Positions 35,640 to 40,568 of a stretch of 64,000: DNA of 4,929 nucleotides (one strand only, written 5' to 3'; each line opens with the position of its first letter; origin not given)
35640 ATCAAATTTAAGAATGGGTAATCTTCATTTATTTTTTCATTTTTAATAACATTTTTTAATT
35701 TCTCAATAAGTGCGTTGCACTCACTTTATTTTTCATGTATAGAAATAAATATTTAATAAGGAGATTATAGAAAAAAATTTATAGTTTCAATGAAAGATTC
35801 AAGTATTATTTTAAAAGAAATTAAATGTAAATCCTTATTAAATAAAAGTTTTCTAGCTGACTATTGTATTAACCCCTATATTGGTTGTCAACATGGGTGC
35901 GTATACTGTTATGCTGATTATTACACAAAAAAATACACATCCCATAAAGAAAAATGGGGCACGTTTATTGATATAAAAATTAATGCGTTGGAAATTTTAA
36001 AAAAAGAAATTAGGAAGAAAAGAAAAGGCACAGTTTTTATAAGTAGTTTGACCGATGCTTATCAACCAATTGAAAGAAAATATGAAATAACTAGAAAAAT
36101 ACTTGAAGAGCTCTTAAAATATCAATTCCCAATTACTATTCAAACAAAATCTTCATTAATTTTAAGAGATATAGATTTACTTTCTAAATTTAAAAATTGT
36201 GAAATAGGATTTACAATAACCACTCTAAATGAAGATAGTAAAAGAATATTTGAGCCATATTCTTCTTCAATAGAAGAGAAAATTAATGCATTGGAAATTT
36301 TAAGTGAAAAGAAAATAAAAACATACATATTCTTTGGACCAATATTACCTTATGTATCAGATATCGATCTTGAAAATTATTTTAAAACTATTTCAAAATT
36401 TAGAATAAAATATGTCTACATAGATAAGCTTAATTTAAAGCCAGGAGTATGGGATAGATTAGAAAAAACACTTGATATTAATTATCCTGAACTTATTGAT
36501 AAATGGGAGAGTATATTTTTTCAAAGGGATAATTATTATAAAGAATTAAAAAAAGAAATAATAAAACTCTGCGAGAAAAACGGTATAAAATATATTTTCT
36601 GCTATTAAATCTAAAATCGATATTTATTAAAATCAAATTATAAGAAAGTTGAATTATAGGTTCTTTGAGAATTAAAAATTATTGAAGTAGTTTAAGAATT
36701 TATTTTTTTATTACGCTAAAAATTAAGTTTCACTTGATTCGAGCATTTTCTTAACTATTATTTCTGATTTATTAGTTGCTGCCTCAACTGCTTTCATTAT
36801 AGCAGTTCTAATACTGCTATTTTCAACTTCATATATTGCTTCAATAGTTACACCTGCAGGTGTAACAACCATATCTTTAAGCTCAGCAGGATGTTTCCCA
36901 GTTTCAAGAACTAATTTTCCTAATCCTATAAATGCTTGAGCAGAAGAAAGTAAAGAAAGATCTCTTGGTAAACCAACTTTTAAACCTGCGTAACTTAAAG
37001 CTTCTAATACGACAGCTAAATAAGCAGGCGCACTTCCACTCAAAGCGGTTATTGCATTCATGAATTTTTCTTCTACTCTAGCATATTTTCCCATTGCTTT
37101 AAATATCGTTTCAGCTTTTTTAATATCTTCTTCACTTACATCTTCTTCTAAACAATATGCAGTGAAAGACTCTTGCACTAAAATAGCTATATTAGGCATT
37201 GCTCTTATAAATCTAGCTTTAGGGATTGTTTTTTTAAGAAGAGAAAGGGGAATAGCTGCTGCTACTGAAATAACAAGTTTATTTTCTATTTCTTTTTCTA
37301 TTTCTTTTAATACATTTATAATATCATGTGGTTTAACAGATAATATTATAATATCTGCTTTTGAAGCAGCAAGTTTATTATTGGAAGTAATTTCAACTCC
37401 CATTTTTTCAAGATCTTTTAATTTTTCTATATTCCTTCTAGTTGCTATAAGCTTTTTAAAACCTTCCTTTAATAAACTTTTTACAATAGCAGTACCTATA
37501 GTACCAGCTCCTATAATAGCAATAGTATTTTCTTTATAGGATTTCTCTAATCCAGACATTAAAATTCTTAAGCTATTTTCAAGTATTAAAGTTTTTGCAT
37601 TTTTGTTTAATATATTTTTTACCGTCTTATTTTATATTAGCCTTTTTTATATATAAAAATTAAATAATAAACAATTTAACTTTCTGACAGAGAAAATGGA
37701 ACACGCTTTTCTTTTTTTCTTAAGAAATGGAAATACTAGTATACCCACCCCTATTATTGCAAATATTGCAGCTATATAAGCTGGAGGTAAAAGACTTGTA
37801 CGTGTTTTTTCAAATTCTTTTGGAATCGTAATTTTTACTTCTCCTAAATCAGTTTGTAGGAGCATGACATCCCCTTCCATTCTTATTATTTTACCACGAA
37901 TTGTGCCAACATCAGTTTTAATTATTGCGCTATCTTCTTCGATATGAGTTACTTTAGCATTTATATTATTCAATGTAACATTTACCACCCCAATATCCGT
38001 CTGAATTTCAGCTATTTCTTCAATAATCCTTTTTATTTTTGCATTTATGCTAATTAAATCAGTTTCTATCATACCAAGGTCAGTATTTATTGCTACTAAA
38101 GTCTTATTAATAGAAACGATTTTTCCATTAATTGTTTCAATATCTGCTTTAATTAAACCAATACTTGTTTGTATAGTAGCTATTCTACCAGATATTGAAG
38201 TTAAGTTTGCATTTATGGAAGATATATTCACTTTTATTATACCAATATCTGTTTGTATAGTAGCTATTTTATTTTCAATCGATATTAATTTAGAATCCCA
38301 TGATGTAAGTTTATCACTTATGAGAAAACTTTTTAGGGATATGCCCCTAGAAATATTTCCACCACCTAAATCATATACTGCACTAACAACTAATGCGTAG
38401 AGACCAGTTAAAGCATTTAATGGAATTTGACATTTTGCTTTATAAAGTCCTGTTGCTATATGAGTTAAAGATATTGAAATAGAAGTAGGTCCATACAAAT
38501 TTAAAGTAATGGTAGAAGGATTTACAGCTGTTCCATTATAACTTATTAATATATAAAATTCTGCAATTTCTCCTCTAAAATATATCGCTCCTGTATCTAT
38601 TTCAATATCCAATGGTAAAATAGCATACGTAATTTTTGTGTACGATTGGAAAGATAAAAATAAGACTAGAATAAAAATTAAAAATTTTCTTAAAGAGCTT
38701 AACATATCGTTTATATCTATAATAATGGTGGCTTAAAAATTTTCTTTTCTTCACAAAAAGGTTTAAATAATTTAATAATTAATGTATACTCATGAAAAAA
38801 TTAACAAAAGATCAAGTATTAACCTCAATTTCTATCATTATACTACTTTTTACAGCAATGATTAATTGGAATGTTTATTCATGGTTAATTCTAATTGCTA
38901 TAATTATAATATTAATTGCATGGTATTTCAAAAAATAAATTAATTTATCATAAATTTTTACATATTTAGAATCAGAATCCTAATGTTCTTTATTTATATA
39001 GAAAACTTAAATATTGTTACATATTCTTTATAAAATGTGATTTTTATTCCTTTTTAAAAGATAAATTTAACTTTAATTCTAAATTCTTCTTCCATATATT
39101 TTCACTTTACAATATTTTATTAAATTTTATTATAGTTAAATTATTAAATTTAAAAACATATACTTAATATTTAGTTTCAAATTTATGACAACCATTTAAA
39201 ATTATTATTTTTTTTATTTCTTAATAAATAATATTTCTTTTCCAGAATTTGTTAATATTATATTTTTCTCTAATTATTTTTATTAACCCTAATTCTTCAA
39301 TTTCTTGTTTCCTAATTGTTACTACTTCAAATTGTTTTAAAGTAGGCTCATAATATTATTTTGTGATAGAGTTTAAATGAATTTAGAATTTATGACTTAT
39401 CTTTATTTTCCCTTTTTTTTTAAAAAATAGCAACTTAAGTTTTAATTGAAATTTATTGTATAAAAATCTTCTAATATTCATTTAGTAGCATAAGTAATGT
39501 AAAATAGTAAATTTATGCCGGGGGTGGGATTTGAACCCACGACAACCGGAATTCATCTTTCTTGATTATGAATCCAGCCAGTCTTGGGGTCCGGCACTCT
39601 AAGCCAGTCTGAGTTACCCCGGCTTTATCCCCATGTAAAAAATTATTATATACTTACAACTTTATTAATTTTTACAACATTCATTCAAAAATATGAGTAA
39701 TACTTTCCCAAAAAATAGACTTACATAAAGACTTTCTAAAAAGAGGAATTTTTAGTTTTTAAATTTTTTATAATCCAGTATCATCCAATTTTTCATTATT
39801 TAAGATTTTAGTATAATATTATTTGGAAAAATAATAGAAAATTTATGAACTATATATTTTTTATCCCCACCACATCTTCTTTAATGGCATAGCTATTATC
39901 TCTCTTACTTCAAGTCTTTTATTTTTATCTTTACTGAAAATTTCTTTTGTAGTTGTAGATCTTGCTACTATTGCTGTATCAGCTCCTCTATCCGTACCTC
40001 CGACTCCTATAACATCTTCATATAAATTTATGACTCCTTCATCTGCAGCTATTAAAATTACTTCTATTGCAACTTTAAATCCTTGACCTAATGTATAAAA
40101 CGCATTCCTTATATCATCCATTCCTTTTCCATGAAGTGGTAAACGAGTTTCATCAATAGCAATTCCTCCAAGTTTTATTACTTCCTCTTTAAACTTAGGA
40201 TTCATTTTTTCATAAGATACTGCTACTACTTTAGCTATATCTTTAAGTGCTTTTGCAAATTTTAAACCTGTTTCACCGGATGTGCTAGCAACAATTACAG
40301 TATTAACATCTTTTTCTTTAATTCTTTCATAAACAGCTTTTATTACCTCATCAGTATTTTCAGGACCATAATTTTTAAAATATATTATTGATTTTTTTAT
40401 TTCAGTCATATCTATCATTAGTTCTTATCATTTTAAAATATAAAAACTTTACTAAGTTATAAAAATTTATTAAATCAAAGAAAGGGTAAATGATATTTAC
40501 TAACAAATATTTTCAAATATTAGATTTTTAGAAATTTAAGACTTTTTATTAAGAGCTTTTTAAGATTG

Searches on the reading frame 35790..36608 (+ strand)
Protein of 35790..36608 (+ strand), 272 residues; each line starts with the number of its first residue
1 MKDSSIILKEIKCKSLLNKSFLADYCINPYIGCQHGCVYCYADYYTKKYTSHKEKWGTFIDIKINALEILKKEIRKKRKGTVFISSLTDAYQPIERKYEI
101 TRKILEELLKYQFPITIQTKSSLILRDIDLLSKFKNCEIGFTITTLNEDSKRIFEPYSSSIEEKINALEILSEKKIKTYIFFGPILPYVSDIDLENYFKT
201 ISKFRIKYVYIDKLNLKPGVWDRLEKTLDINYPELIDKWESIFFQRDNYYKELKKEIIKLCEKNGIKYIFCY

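Call 47: search_protein_families(library=pfam, proteins=[window:35790-36608:+], max_evalue=0.0001)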
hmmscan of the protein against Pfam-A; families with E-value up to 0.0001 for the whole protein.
window:35790-36608:+ (272 aa): 2 families
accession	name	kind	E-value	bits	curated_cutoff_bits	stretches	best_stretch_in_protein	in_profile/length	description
PF04055.27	Radical_SAM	-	2e-16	61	29.5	1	27-199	1-164/166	Radical SAM superfamily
PF07505.17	DUF5131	-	6.2e-06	26.3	28.9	1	24-94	8-85/243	Protein of unknown function (DUF5131)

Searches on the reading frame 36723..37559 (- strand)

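Call 47: search_protein_families(library=pfam, proteins=[window:36723-37559:-], max_evalue=0.0001)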
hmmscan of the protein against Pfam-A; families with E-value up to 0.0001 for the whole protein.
window:36723-37559:- (278 aa): 8 families
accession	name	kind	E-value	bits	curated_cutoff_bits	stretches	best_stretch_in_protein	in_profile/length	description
PF14748.11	P5CR_dimer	-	2.4e-32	111.8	25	1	164-266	1-103/105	Pyrroline-5-carboxylate reductase dimerisation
PF03807.23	F420_oxidored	-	3.8e-21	75.9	21.6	1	12-101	1-93/94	NADP oxidoreductase coenzyme F420-dependent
PF01488.26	Shikimate_DH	-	3.5e-09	37.3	24.3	1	7-93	9-101/138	Shikimate / quinate 5-dehydrogenase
PF03446.21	NAD_binding_2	-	2.6e-08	34.5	21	1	12-89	1-81/161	NAD binding domain of 6-phosphogluconate dehydrogenase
PF02558.23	ApbA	-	1.1e-06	28.8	22.2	1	13-97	1-96/150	Ketopantoate reductase PanE/ApbA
PF07991.19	KARI_N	-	1.1e-06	28.8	20.6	1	9-101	3-95/165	Acetohydroxy acid isomeroreductase, NADPH-binding domain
PF02826.25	2-Hacid_dh_C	-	2.4e-06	27.5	25.1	1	6-76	32-100/178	D-isomer specific 2-hydroxyacid dehydrogenase, NAD binding domain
PF02153.23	PDH_N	-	1.8e-05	24.7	26.5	1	27-119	3-100/154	Prephenate dehydrogenase, nucleotide-binding domain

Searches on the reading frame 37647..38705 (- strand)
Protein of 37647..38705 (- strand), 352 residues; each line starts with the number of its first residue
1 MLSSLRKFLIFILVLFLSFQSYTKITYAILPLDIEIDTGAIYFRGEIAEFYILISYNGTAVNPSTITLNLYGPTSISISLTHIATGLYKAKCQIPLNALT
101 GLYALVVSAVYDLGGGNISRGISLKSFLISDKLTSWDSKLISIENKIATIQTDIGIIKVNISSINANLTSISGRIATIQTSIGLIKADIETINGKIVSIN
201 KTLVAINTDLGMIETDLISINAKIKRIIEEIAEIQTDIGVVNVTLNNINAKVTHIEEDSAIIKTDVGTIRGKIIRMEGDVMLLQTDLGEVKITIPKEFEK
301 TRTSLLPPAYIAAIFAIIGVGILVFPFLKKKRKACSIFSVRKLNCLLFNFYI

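Call 47: search_protein_families(library=pfam, proteins=[window:37647-38705:-], max_evalue=0.0001)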
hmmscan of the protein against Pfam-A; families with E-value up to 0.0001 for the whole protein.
window:37647-38705:- (352 aa): 1 family
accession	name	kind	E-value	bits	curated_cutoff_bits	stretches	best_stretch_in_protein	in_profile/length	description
PF07889.17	DUF1664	-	9e-05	23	34.6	0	220-282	57-119/124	Protein of unknown function (DUF1664)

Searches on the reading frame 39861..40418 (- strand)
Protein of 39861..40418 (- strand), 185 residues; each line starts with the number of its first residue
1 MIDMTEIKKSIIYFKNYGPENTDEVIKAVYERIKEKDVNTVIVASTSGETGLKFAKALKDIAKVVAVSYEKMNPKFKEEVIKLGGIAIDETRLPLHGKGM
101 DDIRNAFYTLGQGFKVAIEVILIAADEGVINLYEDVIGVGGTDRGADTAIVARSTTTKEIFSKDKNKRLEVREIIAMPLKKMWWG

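Call 64: search_protein_families(library=pfam, proteins=[window:39861-40418:-], max_evalue=0.001)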
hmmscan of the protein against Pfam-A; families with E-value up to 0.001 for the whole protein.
window:39861-40418:- (185 aa): 1 family
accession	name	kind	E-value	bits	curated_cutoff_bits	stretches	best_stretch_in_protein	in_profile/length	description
PF02887.21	PK_C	-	4.7e-06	27.1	28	1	23-148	1-110/114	Pyruvate kinase, alpha/beta domain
